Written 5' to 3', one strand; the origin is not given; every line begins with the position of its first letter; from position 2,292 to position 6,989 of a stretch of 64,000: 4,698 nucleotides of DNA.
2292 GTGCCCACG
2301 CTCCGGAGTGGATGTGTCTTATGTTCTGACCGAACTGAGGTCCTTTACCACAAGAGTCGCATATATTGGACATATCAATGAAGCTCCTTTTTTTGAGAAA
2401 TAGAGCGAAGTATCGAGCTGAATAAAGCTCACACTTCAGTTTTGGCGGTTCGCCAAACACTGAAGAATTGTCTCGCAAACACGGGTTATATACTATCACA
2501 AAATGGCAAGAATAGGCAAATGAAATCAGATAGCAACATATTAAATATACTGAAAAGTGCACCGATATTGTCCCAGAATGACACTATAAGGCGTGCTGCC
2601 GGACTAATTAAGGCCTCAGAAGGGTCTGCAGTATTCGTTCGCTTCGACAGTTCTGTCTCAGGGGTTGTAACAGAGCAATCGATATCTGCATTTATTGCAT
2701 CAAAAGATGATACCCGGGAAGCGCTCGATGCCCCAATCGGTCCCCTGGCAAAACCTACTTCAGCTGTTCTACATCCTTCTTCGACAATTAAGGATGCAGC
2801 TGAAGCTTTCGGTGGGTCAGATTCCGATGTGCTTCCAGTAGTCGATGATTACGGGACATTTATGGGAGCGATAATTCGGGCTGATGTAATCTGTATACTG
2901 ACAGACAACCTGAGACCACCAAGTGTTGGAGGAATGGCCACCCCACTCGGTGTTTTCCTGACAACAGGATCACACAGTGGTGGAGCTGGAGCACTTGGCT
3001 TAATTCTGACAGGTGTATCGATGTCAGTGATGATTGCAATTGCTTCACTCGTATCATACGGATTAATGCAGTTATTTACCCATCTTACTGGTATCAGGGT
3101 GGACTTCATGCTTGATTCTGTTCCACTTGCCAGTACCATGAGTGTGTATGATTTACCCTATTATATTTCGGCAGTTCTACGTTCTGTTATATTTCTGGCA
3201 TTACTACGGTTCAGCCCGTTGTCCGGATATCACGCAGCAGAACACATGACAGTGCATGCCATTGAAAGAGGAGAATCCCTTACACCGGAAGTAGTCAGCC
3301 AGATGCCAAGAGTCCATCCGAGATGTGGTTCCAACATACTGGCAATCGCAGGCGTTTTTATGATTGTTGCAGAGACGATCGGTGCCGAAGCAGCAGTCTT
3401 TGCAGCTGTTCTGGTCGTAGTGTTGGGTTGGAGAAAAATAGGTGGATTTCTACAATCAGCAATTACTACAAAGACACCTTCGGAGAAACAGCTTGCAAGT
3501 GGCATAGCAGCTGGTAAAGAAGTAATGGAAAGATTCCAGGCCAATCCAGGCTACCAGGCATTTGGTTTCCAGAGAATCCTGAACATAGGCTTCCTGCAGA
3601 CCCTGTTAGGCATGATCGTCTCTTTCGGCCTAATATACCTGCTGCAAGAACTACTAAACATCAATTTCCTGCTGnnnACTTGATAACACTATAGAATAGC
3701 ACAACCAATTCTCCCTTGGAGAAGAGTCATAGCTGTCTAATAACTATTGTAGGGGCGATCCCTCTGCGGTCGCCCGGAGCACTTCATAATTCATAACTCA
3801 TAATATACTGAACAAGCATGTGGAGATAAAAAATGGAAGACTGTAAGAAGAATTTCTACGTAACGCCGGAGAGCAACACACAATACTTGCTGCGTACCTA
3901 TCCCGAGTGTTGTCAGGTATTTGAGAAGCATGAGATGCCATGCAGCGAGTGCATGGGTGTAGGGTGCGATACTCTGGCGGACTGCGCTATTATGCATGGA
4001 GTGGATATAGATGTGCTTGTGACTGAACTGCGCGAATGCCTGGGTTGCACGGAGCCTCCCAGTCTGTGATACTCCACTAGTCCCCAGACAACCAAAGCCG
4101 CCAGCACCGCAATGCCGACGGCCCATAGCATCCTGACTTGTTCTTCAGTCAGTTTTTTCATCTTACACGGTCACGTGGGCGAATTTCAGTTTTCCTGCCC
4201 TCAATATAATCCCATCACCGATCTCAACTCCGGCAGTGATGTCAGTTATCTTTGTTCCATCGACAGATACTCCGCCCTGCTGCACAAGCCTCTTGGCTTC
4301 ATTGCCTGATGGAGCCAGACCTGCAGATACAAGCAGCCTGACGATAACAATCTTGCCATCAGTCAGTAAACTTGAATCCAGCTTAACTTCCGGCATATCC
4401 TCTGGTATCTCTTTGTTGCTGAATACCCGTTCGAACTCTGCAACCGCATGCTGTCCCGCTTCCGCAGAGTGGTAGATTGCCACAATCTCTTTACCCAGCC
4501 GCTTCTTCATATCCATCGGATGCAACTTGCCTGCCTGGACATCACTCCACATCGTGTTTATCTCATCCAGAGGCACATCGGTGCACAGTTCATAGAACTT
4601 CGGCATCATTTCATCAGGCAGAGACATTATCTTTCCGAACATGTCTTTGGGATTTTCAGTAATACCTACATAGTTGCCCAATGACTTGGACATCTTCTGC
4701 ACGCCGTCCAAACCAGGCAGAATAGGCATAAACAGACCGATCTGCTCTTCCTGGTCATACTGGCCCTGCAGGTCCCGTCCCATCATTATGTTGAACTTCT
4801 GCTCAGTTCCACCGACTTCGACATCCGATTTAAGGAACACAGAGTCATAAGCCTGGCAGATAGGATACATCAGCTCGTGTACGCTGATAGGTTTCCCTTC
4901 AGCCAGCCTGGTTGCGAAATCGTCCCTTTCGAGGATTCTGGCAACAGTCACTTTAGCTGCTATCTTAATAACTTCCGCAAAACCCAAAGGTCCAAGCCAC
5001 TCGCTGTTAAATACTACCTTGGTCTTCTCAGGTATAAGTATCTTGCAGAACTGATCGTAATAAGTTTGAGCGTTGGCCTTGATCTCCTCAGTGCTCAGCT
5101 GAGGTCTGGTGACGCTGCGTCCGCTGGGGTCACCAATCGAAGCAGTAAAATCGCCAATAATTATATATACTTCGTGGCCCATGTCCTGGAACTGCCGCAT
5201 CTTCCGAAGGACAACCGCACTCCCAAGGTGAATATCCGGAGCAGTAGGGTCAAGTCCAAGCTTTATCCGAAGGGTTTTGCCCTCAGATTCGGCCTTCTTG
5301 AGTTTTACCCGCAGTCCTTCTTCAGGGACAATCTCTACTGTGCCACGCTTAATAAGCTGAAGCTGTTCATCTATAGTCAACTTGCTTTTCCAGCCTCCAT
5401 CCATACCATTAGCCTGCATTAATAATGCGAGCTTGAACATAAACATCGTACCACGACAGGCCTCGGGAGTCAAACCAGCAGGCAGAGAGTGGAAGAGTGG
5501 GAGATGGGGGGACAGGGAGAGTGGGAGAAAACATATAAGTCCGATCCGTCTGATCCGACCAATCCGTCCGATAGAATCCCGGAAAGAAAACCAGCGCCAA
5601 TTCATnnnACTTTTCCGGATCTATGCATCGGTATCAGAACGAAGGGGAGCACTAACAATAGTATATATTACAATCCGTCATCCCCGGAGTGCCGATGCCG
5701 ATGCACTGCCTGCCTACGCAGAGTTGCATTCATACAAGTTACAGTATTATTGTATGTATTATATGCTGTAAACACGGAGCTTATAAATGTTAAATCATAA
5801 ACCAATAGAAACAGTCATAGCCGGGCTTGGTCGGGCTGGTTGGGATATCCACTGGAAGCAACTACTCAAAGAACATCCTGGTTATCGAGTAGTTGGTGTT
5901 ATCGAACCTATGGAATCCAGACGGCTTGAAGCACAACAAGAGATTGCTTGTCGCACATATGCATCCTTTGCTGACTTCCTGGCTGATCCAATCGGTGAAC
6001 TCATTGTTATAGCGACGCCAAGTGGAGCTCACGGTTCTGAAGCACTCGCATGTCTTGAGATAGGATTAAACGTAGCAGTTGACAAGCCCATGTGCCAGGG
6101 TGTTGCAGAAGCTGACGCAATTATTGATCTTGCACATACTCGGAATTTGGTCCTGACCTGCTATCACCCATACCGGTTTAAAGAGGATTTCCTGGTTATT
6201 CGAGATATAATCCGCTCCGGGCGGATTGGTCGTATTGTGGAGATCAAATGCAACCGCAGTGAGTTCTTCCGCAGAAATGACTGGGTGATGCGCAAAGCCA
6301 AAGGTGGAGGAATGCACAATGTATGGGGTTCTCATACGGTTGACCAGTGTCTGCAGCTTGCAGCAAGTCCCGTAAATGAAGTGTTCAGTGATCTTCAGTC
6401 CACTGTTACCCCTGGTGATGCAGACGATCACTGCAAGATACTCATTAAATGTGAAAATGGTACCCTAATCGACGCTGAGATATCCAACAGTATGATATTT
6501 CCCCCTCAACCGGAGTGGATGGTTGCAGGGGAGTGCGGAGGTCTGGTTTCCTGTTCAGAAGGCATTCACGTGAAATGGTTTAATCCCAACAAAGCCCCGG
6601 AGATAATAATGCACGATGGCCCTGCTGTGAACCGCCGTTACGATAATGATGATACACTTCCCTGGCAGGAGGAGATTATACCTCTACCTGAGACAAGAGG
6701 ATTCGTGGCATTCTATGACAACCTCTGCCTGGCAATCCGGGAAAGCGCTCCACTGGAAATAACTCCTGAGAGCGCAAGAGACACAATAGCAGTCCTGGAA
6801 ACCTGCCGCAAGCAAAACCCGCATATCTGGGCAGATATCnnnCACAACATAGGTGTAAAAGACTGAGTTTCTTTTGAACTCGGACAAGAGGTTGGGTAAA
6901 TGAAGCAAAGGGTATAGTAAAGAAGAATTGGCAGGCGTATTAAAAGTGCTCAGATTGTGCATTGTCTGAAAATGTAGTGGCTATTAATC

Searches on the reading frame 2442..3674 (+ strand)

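Call 9: search_protein_families(library=pfam, proteins=[window:2442-3674:+], max_evalue=0.001)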
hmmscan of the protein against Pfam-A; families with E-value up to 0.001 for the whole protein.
window:2442-3674:+ (411 aa): 2 families
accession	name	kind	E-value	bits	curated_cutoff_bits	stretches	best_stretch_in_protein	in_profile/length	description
PF07136.16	DUF1385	-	3.9e-14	53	22.1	1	241-324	73-164/227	Protein of unknown function (DUF1385)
PF00571.33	CBS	-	8e-07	29.7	24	0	109-150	11-52/57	CBS domain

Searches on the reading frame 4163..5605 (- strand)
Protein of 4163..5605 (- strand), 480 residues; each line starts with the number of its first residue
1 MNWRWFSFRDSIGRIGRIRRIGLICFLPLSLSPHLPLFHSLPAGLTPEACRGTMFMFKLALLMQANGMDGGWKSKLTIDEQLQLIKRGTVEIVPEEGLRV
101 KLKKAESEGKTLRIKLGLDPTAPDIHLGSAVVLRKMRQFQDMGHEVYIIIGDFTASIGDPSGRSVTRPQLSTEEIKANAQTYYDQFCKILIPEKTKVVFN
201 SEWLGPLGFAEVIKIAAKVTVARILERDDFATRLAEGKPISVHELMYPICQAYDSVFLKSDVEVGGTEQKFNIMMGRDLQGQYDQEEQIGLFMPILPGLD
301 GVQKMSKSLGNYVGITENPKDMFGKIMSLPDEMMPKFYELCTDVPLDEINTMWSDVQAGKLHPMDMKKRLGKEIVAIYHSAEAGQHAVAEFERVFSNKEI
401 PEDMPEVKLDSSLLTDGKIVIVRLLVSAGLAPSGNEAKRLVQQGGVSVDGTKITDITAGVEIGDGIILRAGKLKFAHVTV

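Call 9: search_protein_families(library=pfam, proteins=[window:4163-5605:-], max_evalue=0.001)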
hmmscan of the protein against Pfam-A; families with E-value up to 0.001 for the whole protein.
window:4163-5605:- (480 aa): 5 families
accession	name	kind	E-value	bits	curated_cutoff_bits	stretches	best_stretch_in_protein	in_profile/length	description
PF00579.31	tRNA-synt_1b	-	1.7e-74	251.2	21.1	1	110-395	4-291/292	tRNA synthetases class I (W and Y)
PF22421.1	SYY_C-terminal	-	7.4e-09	35.8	27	1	402-475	7-80/83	Tyrosine--tRNA ligase SYY-like C-terminal domain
PF01479.30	S4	-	1e-07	32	22.8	1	423-463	5-45/48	S4 domain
PF16714.10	TyrRSs_C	-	8.3e-06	26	30.6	1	405-452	9-54/120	Tyrosyl-tRNA synthetase C-terminal domain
PF13275.11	S4_2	-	0.00049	20.4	24.6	0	419-464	8-53/65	S4 domain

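Call 84: find_homologous_proteins(query=window:4163-5605:-, max_evalue=1e-50)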
Query window:4163-5605:- (480 aa): 8000 proteins with E <= 1e-50 among 8000 candidates; the best 120 are listed.
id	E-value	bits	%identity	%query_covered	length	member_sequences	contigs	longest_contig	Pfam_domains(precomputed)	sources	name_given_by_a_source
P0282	6.5e-273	924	99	87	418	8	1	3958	PF22421.2,PF00579.32,PF01479.31,PF16714.11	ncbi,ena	-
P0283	3.7e-228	776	86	84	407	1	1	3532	PF22421.2,PF00579.32,PF01479.31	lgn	-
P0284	3.9e-228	776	86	84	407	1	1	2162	PF22421.2,PF00579.32,PF01479.31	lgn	-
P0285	7.9e-221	752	81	84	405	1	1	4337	PF22421.2,PF00579.32,PF01479.31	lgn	-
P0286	2.3e-211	721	78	84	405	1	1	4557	PF22421.2,PF00579.32,PF01479.31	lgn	-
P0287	4.0e-202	690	75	84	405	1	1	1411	PF22421.2,PF00579.32,PF01479.31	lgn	-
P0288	1.7e-201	688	75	84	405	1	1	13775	PF22421.2,PF00579.32,PF01479.31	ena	-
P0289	5.6e-201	687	74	84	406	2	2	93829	PF22421.2,PF00579.32,PF01479.31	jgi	-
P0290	2.3e-200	685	74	84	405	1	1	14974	PF22421.2,PF00579.32,PF01479.31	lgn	-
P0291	4.9e-200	683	76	84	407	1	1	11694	PF22421.2,PF00579.32,PF01479.31,PF16714.11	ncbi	-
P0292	6.1e-200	683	76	84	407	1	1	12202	PF22421.2,PF00579.32,PF01479.31,PF16714.11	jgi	-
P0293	1.0e-199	682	75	84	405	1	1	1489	PF22421.2,PF00579.32,PF01479.31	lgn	-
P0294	4.1e-199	680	74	84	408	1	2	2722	PF22421.2,PF00579.32,PF01479.31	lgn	-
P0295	1.6e-198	678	74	84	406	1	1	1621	PF22421.2,PF00579.32,PF01479.31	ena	-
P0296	2.0e-198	678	74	84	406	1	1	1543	PF22421.2,PF00579.32,PF01479.31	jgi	-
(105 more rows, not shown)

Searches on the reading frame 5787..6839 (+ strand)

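Call 9: search_protein_families(library=pfam, proteins=[window:5787-6839:+], max_evalue=0.001)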
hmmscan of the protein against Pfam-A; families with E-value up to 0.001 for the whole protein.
window:5787-6839:+ (351 aa): 3 families
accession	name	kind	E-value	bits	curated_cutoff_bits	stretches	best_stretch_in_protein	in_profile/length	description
PF22725.1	GFO_IDH_MocA_C3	-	2.7e-20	73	27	1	136-253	2-123/124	GFO/IDH/MocA C-terminal domain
PF01408.29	GFO_IDH_MocA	-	5e-18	66.4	24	1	8-126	2-119/120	Oxidoreductase family, NAD-binding Rossmann fold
PF02894.22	GFO_IDH_MocA_C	-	1.5e-09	38.4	22.9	1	140-343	2-209/218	Oxidoreductase family, C-terminal alpha/beta domain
